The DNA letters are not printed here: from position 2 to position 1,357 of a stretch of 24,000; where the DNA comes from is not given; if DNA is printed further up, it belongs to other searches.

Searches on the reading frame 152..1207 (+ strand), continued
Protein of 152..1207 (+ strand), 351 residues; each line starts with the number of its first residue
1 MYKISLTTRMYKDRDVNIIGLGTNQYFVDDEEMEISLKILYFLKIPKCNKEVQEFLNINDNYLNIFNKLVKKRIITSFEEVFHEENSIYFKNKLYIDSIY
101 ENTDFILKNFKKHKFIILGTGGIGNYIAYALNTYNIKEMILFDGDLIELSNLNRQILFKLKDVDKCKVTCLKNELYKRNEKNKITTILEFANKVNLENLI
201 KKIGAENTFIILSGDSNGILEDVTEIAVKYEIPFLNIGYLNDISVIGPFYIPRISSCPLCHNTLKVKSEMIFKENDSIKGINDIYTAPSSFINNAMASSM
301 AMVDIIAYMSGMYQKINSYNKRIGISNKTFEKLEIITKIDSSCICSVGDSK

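Call 51: search_solved_structures(query=window:152-1207:+, max_evalue=1e-30, show_alignments=3)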
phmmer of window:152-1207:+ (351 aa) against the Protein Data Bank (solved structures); distinct sequences matched with E-value up to 1e-30: 3.
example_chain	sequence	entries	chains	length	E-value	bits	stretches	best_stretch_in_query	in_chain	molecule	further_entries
6om4_A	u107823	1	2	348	1e-36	130.2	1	18-329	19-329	MccB protein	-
3h5n_A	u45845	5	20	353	1.1e-36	130.2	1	18-347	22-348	MccB protein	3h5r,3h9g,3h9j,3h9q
3h5a_A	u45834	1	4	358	1.1e-36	130.1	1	18-347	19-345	MccB protein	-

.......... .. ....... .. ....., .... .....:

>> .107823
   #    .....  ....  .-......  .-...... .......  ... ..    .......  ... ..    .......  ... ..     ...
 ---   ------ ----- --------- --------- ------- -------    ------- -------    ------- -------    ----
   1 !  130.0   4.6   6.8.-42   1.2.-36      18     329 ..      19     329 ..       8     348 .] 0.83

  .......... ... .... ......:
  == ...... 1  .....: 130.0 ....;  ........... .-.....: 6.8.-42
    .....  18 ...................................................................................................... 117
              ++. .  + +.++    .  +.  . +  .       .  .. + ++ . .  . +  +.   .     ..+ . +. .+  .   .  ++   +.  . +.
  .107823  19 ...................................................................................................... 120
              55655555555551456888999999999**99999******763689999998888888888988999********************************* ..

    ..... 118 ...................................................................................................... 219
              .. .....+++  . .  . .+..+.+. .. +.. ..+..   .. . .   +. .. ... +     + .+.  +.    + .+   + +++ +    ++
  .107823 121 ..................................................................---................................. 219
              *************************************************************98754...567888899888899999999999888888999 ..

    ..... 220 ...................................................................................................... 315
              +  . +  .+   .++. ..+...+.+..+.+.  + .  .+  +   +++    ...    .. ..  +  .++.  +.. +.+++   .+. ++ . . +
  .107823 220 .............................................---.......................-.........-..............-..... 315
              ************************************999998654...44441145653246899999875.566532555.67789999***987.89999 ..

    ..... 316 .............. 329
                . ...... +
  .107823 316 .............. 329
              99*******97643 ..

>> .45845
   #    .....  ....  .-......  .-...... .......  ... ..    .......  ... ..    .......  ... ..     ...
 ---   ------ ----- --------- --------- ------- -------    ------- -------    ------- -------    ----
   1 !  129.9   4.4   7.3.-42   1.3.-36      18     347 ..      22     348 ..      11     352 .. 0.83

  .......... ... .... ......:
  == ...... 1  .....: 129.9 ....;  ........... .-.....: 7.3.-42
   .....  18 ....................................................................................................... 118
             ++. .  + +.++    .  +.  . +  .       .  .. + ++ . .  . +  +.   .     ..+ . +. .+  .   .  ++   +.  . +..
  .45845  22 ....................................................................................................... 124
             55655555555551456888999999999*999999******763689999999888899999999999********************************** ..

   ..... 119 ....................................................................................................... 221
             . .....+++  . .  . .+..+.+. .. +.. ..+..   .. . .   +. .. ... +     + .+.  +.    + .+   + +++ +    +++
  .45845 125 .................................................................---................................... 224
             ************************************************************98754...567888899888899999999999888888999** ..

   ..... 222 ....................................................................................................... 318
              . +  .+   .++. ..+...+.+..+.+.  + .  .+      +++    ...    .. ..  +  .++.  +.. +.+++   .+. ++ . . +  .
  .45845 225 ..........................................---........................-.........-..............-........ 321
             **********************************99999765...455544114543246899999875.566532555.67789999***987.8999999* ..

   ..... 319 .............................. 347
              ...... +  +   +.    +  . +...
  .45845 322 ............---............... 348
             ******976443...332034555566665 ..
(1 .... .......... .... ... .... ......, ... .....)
